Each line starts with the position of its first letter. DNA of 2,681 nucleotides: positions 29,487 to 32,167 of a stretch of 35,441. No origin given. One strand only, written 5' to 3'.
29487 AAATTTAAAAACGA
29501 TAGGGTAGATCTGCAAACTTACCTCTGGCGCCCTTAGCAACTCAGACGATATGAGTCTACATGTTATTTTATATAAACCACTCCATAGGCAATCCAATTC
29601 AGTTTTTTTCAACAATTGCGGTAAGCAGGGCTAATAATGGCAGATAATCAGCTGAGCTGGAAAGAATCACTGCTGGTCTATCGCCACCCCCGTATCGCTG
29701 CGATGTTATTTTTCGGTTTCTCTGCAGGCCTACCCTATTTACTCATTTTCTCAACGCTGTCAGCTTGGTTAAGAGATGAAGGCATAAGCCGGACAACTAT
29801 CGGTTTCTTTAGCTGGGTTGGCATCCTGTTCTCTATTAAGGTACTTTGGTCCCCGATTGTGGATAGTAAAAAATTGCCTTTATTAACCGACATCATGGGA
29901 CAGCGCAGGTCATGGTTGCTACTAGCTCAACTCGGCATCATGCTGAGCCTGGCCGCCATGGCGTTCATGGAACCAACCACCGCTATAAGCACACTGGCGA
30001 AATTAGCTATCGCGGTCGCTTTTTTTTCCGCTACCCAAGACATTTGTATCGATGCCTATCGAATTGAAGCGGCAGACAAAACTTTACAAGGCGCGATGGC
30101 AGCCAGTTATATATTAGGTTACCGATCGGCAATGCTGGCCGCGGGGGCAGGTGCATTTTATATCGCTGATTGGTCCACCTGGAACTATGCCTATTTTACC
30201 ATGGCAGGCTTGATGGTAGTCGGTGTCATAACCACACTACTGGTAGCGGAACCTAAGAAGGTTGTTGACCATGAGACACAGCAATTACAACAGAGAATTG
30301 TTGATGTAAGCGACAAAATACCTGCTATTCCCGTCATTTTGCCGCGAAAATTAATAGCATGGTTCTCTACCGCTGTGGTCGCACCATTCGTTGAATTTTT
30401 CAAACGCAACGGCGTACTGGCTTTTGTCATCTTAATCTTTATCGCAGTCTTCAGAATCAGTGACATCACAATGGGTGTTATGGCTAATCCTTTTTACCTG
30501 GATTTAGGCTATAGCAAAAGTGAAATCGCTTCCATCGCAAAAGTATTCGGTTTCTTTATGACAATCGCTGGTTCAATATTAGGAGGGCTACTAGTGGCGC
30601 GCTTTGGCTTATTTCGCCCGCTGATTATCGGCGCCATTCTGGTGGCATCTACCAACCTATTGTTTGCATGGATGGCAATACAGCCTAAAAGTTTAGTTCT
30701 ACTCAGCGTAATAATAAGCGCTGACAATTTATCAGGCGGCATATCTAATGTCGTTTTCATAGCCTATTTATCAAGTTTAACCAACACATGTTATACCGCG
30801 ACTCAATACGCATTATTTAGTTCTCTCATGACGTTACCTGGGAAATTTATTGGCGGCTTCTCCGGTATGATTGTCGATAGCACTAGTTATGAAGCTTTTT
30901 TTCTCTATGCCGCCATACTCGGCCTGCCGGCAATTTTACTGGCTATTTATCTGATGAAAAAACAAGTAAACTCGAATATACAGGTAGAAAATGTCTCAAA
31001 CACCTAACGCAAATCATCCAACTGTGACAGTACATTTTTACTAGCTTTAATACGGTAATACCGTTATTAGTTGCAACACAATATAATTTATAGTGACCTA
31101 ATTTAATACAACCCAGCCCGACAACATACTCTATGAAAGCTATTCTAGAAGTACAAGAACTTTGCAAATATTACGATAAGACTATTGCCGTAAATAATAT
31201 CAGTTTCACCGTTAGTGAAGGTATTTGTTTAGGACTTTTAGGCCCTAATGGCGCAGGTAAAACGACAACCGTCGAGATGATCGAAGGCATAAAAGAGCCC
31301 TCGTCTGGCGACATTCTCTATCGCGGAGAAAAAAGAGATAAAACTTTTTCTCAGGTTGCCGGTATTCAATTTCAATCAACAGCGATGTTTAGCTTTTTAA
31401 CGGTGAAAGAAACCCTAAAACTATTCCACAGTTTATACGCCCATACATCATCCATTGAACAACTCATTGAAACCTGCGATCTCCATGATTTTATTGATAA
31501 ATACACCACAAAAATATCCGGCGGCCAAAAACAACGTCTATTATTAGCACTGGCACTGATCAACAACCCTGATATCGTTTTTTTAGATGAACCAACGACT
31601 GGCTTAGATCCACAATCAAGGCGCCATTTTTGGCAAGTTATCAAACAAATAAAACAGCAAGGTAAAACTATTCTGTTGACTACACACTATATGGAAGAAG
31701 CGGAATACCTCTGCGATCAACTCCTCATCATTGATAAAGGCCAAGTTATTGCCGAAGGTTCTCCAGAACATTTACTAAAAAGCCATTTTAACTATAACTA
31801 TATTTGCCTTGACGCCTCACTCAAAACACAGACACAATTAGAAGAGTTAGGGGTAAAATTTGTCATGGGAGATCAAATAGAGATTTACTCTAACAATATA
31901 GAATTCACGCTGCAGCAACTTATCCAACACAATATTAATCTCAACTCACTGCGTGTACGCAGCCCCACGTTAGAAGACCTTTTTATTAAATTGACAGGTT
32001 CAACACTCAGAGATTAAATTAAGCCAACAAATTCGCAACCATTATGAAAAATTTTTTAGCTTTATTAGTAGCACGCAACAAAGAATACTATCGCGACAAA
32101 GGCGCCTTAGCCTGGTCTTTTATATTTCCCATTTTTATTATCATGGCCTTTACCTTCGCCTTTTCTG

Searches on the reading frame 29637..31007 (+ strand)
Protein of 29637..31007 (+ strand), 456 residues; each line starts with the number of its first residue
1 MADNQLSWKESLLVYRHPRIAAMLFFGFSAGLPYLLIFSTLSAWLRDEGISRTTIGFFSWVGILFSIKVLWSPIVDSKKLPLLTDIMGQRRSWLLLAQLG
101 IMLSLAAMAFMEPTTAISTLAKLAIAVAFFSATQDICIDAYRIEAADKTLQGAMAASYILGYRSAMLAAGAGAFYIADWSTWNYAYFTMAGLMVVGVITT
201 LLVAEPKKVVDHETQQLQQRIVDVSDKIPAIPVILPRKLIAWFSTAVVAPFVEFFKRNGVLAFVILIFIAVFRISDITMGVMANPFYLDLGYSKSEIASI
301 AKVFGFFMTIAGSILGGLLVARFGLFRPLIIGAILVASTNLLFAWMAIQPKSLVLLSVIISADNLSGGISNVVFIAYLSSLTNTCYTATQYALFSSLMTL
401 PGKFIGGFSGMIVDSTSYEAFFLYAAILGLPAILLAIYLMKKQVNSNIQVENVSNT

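Call 39: search_protein_families(library=pfam, proteins=[window:29637-31007:+], max_evalue=0.0001)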
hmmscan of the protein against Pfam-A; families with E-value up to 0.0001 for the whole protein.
window:29637-31007:+ (456 aa): 3 families
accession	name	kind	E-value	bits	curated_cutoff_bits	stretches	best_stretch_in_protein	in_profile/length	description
PF07690.21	MFS_1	-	7.1e-23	81.5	33.4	2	24-401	2-342/347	Major Facilitator Superfamily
PF12832.13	MFS_1_like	-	3.8e-09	36.5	25.2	1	22-423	6-372/373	MFS_1 like family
PF13000.13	Acatn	-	1.4e-07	30.9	23.7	1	28-143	10-144/546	Acetyl-coenzyme A transporter 1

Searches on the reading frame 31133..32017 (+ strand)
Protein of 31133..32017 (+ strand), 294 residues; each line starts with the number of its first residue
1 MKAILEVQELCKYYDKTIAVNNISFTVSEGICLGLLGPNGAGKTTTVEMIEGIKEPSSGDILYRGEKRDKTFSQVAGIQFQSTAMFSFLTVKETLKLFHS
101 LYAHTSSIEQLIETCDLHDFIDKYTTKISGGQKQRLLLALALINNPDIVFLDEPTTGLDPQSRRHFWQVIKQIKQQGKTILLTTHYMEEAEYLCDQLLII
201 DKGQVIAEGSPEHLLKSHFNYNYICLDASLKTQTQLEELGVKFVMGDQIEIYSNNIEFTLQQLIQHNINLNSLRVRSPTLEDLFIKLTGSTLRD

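Call 39: search_protein_families(library=pfam, proteins=[window:31133-32017:+], max_evalue=0.0001)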
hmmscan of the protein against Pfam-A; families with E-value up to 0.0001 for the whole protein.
window:31133-32017:+ (294 aa): 4 families
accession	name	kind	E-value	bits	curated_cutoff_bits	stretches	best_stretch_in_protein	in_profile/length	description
PF00005.33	ABC_tran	-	4.1e-30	105.6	25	1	20-156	1-137/137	ABC transporter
PF13304.12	AAA_21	-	2.9e-13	51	27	1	129-185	239-298/304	AAA domain, putative AbiEii toxin, Type IV TA system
PF13175.12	AAA_15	-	1.3e-06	28.7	32.1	0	144-185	327-369/374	AAA ATPase domain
PF02463.25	SMC_N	-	6.9e-06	26.1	40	1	22-190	17-205/220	RecF/RecN/SMC N terminal domain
